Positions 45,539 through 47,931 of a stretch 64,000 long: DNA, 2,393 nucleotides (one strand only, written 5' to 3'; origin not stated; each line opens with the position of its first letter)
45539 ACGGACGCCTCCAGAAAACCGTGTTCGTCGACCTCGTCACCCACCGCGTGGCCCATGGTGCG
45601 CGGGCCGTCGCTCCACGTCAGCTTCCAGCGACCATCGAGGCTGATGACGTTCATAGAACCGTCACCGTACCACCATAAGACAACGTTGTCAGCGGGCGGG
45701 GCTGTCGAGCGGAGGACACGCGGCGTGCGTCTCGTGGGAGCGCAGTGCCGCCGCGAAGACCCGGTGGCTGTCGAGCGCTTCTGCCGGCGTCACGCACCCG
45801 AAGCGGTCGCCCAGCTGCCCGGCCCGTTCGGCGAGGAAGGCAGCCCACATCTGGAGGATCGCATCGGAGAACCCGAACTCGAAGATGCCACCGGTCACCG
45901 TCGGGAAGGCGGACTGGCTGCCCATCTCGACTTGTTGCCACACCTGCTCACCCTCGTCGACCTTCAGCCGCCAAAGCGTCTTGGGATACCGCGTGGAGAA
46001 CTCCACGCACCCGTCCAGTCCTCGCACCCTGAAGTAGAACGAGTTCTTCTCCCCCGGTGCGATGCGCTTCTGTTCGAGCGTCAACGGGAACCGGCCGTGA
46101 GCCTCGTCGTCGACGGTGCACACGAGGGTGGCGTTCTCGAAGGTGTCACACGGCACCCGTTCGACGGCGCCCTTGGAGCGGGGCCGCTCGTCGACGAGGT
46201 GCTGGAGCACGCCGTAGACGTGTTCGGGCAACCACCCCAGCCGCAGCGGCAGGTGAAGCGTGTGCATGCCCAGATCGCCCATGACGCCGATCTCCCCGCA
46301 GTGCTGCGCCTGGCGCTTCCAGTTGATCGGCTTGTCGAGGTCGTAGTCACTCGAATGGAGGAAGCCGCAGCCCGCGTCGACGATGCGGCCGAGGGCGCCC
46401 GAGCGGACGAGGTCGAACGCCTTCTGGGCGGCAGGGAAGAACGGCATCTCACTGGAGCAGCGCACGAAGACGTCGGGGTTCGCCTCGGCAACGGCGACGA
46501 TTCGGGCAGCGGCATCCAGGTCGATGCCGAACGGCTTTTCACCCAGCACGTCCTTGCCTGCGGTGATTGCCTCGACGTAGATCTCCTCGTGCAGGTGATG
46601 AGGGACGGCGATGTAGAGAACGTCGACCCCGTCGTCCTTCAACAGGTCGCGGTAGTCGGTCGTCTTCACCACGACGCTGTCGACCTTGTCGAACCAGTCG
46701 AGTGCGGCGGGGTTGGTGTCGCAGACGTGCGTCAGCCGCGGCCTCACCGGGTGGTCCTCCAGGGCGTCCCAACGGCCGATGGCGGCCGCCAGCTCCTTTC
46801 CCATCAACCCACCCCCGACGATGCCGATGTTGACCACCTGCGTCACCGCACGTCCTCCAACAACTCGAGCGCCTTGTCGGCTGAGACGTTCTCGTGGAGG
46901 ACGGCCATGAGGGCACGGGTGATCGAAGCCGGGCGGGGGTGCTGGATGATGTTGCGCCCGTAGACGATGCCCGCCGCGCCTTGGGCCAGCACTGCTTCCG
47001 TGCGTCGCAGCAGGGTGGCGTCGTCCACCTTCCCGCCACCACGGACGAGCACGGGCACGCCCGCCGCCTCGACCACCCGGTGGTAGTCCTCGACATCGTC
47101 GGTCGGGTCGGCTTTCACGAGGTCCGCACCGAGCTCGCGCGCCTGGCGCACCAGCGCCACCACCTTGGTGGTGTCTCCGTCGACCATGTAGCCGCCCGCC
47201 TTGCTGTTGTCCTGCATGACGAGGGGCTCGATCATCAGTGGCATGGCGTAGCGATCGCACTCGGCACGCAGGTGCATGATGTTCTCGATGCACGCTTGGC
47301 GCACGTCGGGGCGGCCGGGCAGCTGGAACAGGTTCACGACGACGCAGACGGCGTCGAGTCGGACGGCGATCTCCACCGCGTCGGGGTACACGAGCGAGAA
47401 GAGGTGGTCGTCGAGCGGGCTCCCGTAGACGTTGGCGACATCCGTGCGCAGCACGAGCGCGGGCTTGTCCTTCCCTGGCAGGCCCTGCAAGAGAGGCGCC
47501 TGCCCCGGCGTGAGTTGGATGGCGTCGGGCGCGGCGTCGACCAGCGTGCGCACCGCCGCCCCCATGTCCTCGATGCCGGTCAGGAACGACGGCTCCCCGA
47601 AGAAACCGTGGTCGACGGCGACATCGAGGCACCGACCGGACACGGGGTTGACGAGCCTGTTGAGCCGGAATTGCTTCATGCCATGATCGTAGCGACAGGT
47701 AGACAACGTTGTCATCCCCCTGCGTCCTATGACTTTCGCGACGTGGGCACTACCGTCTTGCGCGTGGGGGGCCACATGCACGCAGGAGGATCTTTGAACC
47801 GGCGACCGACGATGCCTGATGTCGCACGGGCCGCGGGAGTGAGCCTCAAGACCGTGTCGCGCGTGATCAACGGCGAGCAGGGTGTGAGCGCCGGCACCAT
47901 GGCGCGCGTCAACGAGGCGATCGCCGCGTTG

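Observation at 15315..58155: Seven intergenic copies of a 14-bp palindrome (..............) define a dispersed LacI-type regulon that couples sugar and acyl-CoA genes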

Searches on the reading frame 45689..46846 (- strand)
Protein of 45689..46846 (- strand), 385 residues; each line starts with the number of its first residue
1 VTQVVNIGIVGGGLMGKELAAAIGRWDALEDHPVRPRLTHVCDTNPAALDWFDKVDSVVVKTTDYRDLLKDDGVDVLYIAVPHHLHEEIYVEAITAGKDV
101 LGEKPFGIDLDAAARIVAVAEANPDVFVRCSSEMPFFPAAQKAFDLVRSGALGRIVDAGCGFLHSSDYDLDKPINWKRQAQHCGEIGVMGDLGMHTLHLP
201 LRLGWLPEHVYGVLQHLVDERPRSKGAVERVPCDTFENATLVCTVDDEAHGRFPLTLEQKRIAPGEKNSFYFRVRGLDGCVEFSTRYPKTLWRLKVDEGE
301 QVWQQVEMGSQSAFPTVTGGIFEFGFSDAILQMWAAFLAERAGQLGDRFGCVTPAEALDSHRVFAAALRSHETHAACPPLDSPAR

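Call 8: search_protein_families(library=pfam, proteins=[window:45689-46846:-])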
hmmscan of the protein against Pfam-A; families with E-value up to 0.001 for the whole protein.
window:45689-46846:- (385 aa): 2 families
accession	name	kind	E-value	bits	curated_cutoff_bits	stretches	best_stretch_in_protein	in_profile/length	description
PF01408.29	GFO_IDH_MocA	-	5e-17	63.1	24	1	5-125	1-114/120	Oxidoreductase family, NAD-binding Rossmann fold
PF22725.1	GFO_IDH_MocA_C3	-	1.6e-08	35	27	1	141-255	2-102/124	GFO/IDH/MocA C-terminal domain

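Call 25: search_protein_families(library=ncbifam, proteins=[window:45689-46846:-], max_evalue=0.00001)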
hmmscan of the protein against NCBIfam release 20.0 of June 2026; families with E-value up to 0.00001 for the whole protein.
window:45689-46846:- (385 aa): 7 families
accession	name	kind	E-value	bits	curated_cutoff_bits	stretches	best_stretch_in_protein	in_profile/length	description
NF052479.1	LevoglcsnDh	equivalog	5.9e-27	94.3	650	1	3-284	2-290/386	levoglucosan dehydrogenase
NF040723.1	UDP-GlcNAcDh_Arch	equivalog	1.6e-17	64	450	1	6-157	2-143/302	UDP-N-acetylglucosamine 3-dehydrogenase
TIGR04380.1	myo_inos_iolG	equivalog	9.7e-14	51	355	1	5-155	2-145/330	inositol 2-dehydrogenase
NF041392.1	XylDh_Gfo6_Halo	equivalog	5.3e-13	48.5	350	1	52-197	59-205/350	D-xylose 1-dehydrogenase Gfo6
NF052679.1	InsChiInosDhIolG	equivalog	1.6e-07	30.7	540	1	5-119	3-112/343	bifunctional inositol 2-dehydrogenase/D-chiro-inositol 1-dehydrogenase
NF008607.0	PRK11579.1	subfamily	6.6e-07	28.6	330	1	57-210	49-195/346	oxidoreductase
NF007574.0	PRK10206.1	equivalog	7e-07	28.6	352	1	59-216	51-199/345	oxidoreductase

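Call 55: search_solved_structures(query=window:45689-46846:-, max_evalue=1e-10)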
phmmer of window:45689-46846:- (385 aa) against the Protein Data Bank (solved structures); distinct sequences matched with E-value up to 1e-10: 8.
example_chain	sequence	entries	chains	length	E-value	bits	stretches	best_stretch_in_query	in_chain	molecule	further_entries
5ya8_A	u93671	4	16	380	1.6e-22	83.4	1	5-329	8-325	Scyllo-inositol dehydrogenase with L-glucose dehydrogenase activity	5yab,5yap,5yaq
6a3f_A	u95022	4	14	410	2e-22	83.1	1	3-285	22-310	Putative dehydrogenase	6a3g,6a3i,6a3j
6ktj_A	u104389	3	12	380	5e-22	81.8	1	5-329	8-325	Scyllo-inositol dehydrogenase with L-glucose dehydrogenase activity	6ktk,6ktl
4gqa_A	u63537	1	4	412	1.2e-21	80.5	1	4-327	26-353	NAD binding Oxidoreductase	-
4h3v_A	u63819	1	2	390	1.7e-18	70.1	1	5-285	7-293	Oxidoreductase domain protein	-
4fb5_A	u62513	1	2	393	5.5e-16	61.9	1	5-283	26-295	Probable oxidoreductase protein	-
6jw6_A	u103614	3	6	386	1.7e-11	47.1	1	3-154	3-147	Dehydrogenase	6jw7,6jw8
3cea_A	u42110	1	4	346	7.9e-11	44.9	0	37-218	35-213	Myo-inositol 2-dehydrogenase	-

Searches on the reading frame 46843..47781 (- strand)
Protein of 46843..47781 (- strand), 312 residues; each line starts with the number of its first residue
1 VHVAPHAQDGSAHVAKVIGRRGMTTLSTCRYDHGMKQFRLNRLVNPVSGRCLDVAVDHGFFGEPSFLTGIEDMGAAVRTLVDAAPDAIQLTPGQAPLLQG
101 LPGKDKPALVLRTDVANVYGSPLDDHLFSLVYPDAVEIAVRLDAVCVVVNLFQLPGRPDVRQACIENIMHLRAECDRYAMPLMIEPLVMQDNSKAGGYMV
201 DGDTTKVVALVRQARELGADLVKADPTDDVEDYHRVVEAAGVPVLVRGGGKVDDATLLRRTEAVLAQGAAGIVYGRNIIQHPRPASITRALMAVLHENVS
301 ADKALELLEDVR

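Call 8: search_protein_families(library=pfam, proteins=[window:46843-47781:-])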
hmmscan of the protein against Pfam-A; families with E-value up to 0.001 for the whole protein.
window:46843-47781:- (312 aa): 3 families
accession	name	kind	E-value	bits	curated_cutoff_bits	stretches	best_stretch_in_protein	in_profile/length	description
PF01791.15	DeoC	-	1.2e-35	123.6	23.8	1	51-281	1-229/229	DeoC/LacD family aldolase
PF22649.2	Cgl0159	-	9.4e-06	25.5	27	1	166-288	122-244/251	Cgl0159-like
PF19319.4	DUF5919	-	0.00075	19.8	23.5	0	162-213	58-109/161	Domain of unknown function (DUF5919)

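Call 25: search_protein_families(library=ncbifam, proteins=[window:46843-47781:-], max_evalue=0.00001)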
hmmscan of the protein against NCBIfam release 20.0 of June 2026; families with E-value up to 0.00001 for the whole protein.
window:46843-47781:- (312 aa): 6 families
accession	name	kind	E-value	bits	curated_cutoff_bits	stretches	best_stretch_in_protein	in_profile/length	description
NF005556.0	PRK07226.1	subfamily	4.3e-40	137.8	241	1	36-309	6-265/267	2-amino-3,7-dideoxy-D-threo-hept-6-ulosonate synthase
NF006081.0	PRK08227.1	equivalog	2.6e-36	125.4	297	1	25-311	26-289/291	3-hydroxy-5-phosphonooxypentane-2,4-dione thiolase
TIGR01949.1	ADH_synth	equivalog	7.3e-36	124.2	299.45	1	36-306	3-255/255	2-amino-3,7-dideoxy-D-threo-hept-6-ulosonate synthase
NF040816.1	Fbpase1_Arch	equivalog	1e-28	100.6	430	1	36-307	8-269/271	class I fructose-bisphosphate aldolase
NF041223.1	BagB_FevI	exception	2.1e-19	69.7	500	1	36-297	9-256/257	bagremycin/ferroverdin biosynthesis DhnA-type aldolase BagB/FevI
NF005321.0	PRK06852.1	equivalog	2.4e-07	30.2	420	1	214-310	201-306/308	aldolase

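Call 54: search_solved_structures(query=window:46843-47679:-, max_evalue=1e-10)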
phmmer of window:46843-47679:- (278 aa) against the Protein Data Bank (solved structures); distinct sequences matched with E-value up to 1e-10: 7.
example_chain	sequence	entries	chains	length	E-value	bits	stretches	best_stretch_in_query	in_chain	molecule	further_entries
3gkf_O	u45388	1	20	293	1.4e-22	83.8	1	3-274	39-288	Aldolase lsrF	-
3glc_A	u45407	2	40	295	1.4e-22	83.7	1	3-274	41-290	Aldolase lsrF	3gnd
2qjg_A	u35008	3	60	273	3.5e-22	82.5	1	3-272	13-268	Putative aldolase MJ0400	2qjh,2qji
4p2v_A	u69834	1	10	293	7.5e-22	81.4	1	3-274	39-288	Uncharacterized aldolase LsrF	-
1w8s_A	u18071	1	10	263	1.9e-12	50.6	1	101-262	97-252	FRUCTOSE-BISPHOSPHATE ALDOLASE CLASS I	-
1ojx_A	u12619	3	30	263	1.4e-11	47.7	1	101-262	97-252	FRUCTOSE-BISPHOSPHATE ALDOLASE CLASS I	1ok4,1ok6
2yce_A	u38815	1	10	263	3.7e-11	46.3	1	101-262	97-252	FRUCTOSE-BISPHOSPHATE ALDOLASE CLASS 1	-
